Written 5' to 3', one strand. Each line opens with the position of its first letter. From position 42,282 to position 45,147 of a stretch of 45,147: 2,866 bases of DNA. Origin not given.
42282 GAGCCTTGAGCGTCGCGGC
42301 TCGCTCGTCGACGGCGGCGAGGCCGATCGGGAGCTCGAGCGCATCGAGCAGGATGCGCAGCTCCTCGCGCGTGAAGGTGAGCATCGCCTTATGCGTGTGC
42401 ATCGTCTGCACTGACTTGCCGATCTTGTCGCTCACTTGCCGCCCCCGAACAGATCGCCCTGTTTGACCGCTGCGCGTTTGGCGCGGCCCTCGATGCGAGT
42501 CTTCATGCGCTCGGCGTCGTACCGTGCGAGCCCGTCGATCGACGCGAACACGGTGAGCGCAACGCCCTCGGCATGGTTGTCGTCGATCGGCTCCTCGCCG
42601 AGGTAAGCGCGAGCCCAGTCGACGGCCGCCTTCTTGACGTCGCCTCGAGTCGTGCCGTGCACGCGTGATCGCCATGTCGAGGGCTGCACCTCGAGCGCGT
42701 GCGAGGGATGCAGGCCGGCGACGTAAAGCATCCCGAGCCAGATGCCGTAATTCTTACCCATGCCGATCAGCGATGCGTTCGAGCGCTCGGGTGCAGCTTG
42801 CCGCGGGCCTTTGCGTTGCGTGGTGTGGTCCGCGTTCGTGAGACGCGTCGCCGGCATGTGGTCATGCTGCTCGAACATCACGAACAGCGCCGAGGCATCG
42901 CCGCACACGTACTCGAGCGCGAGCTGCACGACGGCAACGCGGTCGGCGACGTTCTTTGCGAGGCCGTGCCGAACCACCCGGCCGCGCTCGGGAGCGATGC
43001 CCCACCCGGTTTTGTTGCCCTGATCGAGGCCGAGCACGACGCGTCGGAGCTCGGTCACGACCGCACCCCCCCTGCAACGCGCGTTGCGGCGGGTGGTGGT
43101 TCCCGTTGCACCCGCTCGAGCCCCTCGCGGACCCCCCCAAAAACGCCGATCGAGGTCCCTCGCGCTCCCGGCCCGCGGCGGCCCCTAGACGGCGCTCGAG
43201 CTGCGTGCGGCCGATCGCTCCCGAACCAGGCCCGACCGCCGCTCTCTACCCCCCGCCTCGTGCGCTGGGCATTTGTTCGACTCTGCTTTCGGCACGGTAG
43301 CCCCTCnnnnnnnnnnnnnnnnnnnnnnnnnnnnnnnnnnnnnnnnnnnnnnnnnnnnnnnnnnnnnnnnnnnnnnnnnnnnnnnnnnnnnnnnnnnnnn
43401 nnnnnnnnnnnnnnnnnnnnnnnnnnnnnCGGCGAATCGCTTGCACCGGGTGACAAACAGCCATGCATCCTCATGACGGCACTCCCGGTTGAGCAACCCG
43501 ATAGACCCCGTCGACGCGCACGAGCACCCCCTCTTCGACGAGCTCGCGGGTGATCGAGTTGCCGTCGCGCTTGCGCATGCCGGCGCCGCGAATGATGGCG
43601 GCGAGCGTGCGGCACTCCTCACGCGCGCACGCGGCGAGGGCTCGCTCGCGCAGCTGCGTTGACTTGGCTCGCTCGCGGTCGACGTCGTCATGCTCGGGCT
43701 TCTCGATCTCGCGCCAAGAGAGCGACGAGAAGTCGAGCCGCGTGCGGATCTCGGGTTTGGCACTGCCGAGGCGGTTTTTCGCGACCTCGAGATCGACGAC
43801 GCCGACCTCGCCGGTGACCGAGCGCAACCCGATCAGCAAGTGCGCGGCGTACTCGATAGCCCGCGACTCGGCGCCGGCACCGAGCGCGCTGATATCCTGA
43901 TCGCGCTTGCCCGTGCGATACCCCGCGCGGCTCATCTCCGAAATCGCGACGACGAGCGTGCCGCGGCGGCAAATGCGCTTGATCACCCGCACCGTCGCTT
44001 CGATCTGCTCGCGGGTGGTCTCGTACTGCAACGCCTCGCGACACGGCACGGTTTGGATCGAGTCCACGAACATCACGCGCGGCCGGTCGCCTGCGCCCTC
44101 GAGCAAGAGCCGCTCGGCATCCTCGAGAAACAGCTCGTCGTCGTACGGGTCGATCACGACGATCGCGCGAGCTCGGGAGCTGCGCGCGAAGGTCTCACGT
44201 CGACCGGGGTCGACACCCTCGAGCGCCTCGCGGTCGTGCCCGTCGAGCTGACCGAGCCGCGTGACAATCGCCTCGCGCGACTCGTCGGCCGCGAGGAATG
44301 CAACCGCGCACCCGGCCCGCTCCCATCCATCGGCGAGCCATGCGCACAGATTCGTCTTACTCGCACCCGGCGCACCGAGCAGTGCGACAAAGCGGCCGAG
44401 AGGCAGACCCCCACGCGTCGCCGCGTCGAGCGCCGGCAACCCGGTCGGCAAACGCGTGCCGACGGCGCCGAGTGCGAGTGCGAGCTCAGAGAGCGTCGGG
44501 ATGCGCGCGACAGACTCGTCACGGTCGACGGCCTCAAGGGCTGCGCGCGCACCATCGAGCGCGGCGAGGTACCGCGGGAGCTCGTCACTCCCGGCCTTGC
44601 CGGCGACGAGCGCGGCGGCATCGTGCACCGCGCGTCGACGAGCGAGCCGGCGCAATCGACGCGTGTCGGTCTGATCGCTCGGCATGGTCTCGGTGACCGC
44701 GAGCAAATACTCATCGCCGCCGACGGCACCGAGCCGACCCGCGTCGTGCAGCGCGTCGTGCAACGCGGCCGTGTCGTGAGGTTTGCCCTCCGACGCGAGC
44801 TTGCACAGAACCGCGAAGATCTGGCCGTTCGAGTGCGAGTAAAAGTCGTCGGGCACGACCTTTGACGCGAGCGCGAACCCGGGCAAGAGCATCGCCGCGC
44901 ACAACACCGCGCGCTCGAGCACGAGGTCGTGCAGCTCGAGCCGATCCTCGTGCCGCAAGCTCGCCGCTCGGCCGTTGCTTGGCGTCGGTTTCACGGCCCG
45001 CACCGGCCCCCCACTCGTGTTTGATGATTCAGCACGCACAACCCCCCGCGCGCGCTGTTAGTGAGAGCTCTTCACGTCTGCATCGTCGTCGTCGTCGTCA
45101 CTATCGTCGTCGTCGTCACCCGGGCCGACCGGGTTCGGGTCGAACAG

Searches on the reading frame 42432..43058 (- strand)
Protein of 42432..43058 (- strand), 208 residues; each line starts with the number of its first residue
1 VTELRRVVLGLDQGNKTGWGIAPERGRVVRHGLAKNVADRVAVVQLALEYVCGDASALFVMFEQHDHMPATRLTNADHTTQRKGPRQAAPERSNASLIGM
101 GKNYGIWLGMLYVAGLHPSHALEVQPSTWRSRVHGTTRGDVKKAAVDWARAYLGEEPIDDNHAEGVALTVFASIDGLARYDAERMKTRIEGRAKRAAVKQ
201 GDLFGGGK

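Call 75: search_protein_families(library=pfam, max_evalue=0.01, proteins=[window:42432-43058:-])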
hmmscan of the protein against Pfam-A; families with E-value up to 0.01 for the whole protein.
window:42432-43058:- (208 aa): 1 family
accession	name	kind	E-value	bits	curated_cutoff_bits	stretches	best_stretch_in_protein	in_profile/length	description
PF20223.3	DUF6582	-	0.0066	17.2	27.3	0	137-201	14-77/83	Family of unknown function (DUF6582)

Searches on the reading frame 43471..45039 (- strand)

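Call 75: search_protein_families(library=pfam, max_evalue=0.01, proteins=[window:43471-45039:-])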
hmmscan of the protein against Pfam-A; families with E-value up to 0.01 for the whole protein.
window:43471-45039:- (522 aa): 4 families
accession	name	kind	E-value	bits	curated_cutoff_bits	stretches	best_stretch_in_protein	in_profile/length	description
PF00772.26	DnaB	-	4.9e-13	49.4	23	1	36-123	3-92/103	DnaB-like helicase N terminal domain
PF06745.19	ATPase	-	1.5e-10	41.3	26.6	1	198-368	2-163/231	KaiC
PF13481.12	AAA_25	-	0.0033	17.5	27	1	197-359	15-179/195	AAA domain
PF00154.27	RecA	-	0.0081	16.1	27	0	197-256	33-93/262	recA bacterial DNA recombination protein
